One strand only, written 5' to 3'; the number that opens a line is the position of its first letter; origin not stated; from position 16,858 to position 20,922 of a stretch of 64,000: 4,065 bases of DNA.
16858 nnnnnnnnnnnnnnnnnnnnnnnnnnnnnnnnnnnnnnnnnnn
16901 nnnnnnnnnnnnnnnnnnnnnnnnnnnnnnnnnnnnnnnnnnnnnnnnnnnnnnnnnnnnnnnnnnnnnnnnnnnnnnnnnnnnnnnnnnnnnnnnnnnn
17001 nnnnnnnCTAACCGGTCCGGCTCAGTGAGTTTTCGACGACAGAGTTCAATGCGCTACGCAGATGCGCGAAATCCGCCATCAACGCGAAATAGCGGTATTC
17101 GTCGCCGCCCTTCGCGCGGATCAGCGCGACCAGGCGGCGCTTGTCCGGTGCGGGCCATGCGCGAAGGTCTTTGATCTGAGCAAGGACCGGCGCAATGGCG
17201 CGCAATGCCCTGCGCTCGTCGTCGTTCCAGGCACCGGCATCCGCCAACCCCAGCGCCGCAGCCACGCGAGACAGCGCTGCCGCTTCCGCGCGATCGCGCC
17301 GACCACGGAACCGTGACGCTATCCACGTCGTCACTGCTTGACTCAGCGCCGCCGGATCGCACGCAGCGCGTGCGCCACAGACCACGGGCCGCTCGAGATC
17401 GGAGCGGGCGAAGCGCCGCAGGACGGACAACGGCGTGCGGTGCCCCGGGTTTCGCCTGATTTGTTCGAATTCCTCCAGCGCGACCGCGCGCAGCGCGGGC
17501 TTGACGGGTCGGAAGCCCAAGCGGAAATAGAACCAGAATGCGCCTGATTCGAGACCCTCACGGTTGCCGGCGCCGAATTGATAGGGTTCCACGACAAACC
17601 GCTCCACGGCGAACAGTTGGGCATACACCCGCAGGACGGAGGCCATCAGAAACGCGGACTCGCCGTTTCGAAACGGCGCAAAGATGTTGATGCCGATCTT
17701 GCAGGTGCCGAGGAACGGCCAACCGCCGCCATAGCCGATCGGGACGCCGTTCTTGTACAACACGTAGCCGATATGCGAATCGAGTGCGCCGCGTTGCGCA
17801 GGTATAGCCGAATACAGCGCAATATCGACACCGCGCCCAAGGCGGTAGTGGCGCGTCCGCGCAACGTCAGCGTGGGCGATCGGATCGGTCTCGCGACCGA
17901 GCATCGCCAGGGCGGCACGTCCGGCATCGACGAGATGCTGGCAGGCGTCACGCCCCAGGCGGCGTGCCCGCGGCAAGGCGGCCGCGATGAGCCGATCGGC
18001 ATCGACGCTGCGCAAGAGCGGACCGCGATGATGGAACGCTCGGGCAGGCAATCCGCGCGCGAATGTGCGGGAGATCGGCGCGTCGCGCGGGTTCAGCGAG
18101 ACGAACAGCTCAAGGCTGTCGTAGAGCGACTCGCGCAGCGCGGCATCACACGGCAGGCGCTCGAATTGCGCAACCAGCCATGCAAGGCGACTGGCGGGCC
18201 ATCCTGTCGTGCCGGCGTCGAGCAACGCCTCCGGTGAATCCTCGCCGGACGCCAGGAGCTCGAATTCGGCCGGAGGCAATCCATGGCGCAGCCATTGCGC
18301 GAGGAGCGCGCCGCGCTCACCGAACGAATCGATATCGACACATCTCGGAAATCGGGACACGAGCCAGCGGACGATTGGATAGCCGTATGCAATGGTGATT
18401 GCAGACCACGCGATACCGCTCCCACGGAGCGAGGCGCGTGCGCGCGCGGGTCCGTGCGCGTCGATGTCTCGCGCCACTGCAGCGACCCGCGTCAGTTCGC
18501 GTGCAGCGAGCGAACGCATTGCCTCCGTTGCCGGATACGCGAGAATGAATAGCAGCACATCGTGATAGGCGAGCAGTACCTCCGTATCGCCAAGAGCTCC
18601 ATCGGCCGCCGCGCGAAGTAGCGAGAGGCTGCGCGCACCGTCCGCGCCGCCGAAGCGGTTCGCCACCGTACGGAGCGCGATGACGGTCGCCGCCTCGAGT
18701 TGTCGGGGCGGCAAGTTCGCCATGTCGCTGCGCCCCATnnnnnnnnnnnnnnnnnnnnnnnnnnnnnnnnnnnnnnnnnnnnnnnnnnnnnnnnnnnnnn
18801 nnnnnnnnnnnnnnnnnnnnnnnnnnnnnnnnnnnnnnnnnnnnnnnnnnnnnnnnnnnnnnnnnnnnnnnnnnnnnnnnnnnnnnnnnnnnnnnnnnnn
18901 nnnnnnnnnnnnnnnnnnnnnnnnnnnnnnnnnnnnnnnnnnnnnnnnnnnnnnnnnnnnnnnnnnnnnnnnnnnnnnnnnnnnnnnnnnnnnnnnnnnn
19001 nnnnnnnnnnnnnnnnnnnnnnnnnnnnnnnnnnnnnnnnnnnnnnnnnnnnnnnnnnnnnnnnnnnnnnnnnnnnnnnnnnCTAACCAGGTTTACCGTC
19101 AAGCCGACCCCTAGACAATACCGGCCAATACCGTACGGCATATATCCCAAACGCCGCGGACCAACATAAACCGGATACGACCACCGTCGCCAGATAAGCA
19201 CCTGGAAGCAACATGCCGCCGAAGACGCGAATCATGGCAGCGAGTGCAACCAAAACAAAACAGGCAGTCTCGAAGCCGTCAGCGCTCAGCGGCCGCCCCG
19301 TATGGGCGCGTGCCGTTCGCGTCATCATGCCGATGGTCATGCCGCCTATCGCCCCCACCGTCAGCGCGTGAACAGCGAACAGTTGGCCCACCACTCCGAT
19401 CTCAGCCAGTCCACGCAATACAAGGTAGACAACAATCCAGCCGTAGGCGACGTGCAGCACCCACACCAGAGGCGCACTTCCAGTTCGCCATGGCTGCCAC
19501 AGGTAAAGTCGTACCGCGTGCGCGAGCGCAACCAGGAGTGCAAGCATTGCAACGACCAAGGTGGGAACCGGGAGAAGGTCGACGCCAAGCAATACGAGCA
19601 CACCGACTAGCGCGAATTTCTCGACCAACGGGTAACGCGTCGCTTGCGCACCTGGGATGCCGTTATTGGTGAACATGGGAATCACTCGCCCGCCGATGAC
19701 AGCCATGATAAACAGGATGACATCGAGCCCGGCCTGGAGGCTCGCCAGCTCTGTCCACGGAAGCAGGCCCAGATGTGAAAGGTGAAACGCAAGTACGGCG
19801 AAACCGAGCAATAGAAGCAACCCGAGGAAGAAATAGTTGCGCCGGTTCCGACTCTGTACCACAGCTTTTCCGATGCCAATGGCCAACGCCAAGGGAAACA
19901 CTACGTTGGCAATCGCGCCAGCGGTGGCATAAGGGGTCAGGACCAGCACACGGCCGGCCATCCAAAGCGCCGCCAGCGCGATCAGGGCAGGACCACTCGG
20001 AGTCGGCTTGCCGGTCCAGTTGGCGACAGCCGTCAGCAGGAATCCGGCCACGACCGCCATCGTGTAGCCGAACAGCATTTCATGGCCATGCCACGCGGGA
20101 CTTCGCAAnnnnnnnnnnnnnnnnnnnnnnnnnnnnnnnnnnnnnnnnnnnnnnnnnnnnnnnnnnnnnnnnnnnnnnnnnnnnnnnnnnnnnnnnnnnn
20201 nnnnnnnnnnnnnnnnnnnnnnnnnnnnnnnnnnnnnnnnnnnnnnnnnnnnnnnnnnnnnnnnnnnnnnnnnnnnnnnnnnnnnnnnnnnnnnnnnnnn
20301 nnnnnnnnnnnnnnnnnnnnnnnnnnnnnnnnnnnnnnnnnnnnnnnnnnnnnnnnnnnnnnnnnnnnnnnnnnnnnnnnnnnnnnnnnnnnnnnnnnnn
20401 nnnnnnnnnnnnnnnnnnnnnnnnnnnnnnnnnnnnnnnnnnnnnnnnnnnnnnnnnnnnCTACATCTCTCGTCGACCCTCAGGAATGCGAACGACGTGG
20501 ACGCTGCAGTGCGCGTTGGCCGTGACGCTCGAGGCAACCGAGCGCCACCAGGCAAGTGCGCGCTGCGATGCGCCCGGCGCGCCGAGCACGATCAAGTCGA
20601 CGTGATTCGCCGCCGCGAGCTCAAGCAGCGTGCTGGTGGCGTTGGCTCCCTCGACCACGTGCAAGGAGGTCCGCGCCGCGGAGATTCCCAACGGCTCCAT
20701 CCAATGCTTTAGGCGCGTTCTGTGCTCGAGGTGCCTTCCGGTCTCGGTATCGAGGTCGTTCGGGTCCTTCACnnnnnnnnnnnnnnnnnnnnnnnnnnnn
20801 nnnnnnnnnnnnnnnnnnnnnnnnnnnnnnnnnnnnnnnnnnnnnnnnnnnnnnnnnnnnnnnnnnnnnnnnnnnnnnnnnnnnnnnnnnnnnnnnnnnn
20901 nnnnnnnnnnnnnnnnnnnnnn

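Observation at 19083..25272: NO/anoxia signalling neighbourhood: NnrS, kinase-Usp fusion plus PPP phosphatase, CBS-pair, hemerythrin-like protein, FNR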

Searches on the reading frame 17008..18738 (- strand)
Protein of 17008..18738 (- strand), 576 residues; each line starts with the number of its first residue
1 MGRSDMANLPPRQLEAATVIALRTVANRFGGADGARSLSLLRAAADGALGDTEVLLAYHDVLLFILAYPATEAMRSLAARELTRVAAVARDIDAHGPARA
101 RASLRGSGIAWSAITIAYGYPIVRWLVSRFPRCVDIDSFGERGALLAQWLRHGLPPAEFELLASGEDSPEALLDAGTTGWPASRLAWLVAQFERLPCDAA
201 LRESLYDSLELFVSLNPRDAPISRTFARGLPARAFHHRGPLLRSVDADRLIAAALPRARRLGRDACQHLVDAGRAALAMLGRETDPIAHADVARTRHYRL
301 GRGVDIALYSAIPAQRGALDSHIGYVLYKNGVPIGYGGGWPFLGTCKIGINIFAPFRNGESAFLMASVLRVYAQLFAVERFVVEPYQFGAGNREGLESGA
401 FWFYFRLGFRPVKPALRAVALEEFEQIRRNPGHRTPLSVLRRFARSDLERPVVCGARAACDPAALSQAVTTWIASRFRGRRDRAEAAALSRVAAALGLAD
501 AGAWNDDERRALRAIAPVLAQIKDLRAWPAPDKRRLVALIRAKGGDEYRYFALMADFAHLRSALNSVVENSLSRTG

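Call 4: search_protein_families(library=pfam, proteins=[window:17008-18738:-], max_evalue=0.01)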
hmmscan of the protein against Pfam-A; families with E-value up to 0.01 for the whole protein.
window:17008-18738:- (576 aa): 0 families

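Call 23: search_protein_families(library=ncbifam, proteins=[window:17008-18738:-], max_evalue=0.001)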
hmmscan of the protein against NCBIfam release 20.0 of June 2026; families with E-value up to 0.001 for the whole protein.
window:17008-18738:- (576 aa): 0 families

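Call 55: search_protein_families(library=padloc, proteins=[window:17008-18738:-], max_evalue=0.001)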
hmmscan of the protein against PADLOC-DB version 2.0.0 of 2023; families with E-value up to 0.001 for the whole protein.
window:17008-18738:- (576 aa): 0 families

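Call 75: search_solved_structures(query=window:17008-18738:-, max_evalue=1, show_alignments=0)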
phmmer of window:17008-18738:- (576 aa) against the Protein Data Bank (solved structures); distinct sequences matched with E-value up to 1: 3.
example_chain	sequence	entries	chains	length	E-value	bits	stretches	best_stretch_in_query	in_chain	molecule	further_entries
8feh_D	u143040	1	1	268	0.22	13.5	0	447-495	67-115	Minor capsid protein A1 fusion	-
7sq3_A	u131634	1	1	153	0.25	13.4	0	497-535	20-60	Designed trefoil knot protein, variant 1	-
7sq4_A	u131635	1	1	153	0.59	12.1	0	498-535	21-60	Designed trefoil knot protein, variant 2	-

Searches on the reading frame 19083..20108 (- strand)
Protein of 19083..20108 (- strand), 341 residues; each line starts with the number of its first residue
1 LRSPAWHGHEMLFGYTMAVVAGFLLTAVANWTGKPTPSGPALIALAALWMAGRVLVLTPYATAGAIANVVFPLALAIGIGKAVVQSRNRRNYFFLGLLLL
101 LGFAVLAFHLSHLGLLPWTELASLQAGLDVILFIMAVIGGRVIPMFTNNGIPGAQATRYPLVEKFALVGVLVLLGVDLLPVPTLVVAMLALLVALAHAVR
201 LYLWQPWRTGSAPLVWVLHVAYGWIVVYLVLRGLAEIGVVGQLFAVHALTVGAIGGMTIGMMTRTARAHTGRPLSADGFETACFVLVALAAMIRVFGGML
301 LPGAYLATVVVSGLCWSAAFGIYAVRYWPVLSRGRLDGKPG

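Call 4: search_protein_families(library=pfam, proteins=[window:19083-20108:-], max_evalue=0.01)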
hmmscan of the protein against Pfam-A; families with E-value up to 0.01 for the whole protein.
window:19083-20108:- (341 aa): 1 family
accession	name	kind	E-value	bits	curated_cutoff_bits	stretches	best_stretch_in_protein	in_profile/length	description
PF05940.17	NnrS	-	1.2e-96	324.7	28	1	4-335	43-371/371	NnrS protein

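Call 23: search_protein_families(library=ncbifam, proteins=[window:19083-20108:-], max_evalue=0.001)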
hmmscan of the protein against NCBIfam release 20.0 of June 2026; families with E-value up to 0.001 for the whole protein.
window:19083-20108:- (341 aa): 0 families

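Call 41: find_homologous_proteins(query=window:19083-20108:-, max_evalue=1e-20)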
Query window:19083-20108:- (341 aa): 5124 proteins with E <= 1e-20 among 8000 candidates; the best 120 are listed.
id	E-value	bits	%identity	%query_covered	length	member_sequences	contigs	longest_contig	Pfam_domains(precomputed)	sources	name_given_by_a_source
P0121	4.9e-204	695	100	97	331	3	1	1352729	PF05940.18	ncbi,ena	-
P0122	9.1e-204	694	95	100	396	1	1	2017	PF05940.18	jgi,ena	jgi:uncharacterized protein involved in response to NO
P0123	1.3e-198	677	93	100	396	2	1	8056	PF05940.18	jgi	jgi:uncharacterized protein involved in response to NO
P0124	8.4e-197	671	93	100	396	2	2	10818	PF05940.18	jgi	jgi:uncharacterized protein involved in response to NO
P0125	1.6e-184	631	86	100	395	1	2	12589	PF05940.18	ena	-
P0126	4.6e-182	623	84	100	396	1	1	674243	PF05940.18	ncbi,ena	-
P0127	1.1e-181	622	84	100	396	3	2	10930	PF05940.18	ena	-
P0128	2.4e-180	617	85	100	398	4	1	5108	PF05940.18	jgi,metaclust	metaclust:\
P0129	7.0e-180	616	84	100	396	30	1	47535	PF05940.18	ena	-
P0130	7.4e-179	612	84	100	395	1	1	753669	PF05940.18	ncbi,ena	-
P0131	8.9e-179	612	82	100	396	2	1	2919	PF05940.18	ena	-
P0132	1.8e-178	611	82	100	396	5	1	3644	PF05940.18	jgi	-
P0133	3.1e-178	610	83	100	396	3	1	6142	PF05940.18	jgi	jgi:uncharacterized protein involved in response to NO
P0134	4.7e-177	607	82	100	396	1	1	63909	PF05940.18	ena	-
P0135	1.3e-175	602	82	100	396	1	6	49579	PF05940.18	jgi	jgi:uncharacterized protein involved in response to NO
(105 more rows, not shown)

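Call 42: find_encoding_contigs(protein=P0121, flank=10000, max_places=2)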
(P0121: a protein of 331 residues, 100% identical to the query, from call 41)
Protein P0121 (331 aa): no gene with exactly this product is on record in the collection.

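Call 43: find_encoding_contigs(protein=P0124, flank=10000, max_places=3)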
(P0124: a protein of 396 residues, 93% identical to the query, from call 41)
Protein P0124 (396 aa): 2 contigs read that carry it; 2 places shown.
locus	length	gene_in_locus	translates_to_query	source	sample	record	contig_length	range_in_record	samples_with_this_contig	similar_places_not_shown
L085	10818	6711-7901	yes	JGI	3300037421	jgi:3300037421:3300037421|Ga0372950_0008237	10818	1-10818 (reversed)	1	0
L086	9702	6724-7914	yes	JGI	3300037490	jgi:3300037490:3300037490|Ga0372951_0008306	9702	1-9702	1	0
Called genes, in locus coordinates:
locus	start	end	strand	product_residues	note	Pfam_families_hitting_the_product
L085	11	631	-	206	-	PF00034:Cytochrom_C, PF13442:Cytochrome_CBB3 (weak)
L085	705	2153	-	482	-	-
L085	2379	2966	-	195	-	PF01814:Hemerythrin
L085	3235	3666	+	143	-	PF00571:CBS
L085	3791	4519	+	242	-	PF00149:Metallophos, PF12850:Metallophos_2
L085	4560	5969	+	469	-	PF00069:Pkinase, PF07714:PK_Tyr_Ser-Thr, PF01636:APH (faint), PF03109:ABC1, PF00582:Usp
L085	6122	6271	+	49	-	-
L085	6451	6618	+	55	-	-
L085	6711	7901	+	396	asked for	PF05940:NnrS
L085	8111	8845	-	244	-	PF00027:cNMP_binding, PF13545:HTH_Crp_2, PF00325:Crp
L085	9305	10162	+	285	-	PF13424:TPR_12 (weak), PF17874:TPR_MalT, PF07719:TPR_2 (faint), PF13176:TPR_7 (faint), PF13181:TPR_8 (faint), PF13374:TPR_10 (faint)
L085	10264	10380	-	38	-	-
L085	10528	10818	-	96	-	?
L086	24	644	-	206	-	PF00034:Cytochrom_C, PF13442:Cytochrome_CBB3 (weak)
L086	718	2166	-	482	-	-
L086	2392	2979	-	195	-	PF01814:Hemerythrin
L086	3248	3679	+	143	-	PF00571:CBS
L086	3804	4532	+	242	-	PF00149:Metallophos, PF12850:Metallophos_2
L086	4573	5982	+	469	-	PF00069:Pkinase, PF07714:PK_Tyr_Ser-Thr, PF01636:APH (faint), PF03109:ABC1, PF00582:Usp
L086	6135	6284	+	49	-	-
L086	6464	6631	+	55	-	-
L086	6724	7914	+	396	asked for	PF05940:NnrS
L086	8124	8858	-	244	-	PF00027:cNMP_binding, PF13545:HTH_Crp_2, PF00325:Crp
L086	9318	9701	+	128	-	?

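Call 82: search_protein_families(library=pfam, proteins=[P0124], max_evalue=0.01)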
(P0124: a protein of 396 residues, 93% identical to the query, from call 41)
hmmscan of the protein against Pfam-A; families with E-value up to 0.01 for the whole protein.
P0124 (396 aa): 1 family
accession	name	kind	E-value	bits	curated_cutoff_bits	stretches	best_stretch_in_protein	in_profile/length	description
PF05940.17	NnrS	-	3e-108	362.9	28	1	19-390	1-371/371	NnrS protein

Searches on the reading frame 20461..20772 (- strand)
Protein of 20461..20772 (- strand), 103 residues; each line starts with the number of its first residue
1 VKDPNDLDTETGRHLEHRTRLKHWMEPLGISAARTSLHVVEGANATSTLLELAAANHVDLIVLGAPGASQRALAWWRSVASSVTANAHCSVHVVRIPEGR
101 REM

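Call 4: search_protein_families(library=pfam, proteins=[window:20461-20772:-], max_evalue=0.01)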
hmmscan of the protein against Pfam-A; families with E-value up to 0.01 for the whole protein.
window:20461-20772:- (103 aa): 1 family
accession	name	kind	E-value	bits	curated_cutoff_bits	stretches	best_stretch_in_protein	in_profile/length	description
PF00582.32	Usp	-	2.2e-09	38.4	24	1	37-95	83-141/141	Universal stress protein family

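Call 48: search_protein_representatives(protein=window:20464-20760:-)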
Query: 99 residues. Proteins with E-value up to 0.001 (for the whole library): 557; up to 1e-10: 56; up to 1e-30: 5. The best 150 are listed.
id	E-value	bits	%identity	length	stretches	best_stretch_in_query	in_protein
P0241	3.5e-44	165.0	81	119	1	1-95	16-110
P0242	2.0e-35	137.0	84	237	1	3-82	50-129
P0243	5.2e-35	135.7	70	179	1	3-94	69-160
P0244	6.4e-33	129.0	80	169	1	1-76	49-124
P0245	1.9e-31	124.3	63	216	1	5-95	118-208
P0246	2.1e-29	117.7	59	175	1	4-98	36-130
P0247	2.3e-29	117.6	65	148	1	8-95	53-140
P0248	5.1e-29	116.5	62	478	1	4-97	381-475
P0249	7.9e-29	115.9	71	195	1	4-83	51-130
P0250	8.2e-29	115.8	60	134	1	5-95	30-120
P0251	4.6e-28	113.4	67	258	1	8-94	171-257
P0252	9.1e-28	112.5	61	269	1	10-96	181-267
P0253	4.0e-27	110.4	65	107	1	10-92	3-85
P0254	4.8e-27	110.2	58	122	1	9-97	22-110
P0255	1.0e-26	109.1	60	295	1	6-95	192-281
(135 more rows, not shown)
